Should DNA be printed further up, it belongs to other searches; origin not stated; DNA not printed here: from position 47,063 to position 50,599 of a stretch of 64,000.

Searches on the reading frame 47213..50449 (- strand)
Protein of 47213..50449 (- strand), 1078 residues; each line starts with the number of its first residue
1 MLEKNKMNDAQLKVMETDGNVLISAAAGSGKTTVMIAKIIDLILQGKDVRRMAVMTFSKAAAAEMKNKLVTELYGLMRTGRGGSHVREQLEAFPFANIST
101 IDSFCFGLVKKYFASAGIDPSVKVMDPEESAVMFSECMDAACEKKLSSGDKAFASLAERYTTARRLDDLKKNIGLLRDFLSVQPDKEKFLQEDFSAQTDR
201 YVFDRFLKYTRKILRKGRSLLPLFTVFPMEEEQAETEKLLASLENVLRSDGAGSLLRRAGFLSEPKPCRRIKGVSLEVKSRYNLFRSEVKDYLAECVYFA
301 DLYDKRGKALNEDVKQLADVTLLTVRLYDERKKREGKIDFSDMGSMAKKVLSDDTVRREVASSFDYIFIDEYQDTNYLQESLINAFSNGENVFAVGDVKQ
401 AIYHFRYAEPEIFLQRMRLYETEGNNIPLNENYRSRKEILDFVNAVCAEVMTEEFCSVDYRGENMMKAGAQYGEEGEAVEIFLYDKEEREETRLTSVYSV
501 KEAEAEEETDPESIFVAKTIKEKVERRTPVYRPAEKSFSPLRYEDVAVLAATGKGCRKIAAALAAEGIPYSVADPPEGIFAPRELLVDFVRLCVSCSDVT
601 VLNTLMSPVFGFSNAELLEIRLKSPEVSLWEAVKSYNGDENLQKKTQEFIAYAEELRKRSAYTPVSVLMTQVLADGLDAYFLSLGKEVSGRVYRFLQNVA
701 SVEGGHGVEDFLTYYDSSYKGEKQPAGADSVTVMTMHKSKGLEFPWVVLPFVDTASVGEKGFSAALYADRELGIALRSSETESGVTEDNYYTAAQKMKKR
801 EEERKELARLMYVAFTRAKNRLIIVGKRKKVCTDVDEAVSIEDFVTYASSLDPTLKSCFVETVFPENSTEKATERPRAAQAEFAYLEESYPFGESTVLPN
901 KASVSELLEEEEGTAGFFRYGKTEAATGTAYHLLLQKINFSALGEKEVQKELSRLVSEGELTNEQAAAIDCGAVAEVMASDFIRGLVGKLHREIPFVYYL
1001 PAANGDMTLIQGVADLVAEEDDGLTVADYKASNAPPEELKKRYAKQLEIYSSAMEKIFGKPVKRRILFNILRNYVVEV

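Call 53: search_protein_families(library=pfam, proteins=[window:47213-50449:-], max_evalue=0.001)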
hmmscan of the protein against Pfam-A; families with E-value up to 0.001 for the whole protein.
window:47213-50449:- (1078 aa): 9 families
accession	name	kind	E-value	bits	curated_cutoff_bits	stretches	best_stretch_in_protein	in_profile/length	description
PF00580.27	UvrD-helicase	-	9.8e-49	166.9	23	1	7-416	1-266/271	UvrD/REP helicase N-terminal domain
PF13361.12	UvrD_C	-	7.4e-23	81.9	25.6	1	427-825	1-346/350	UvrD-like helicase C-terminal domain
PF13245.12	AAA_19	-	1.2e-16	61.6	25.1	1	17-406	10-134/134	AAA domain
PF13538.12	UvrD_C_2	-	5.4e-09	36.2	27.4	0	731-755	2-26/52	UvrD-like helicase C-terminal domain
PF01443.25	Viral_helicase1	-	1.8e-08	34.9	21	0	358-411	52-107/228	Viral superfamily 1 RNA helicase core domain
PF12705.13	PDDEXK_1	-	3.3e-08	34.2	22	1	925-1061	35-176/247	PD-(D/E)XK nuclease superfamily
PF13087.12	AAA_12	-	9.3e-06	25.8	27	0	808-828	174-194/195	AAA domain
PF04851.21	ResIII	-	0.0003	21.2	22.5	0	14-67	19-71/164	Type III restriction enzyme, res subunit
PF00270.35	DEAD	-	0.00083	19.6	26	0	16-92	12-91/167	DEAD/DEAH box helicase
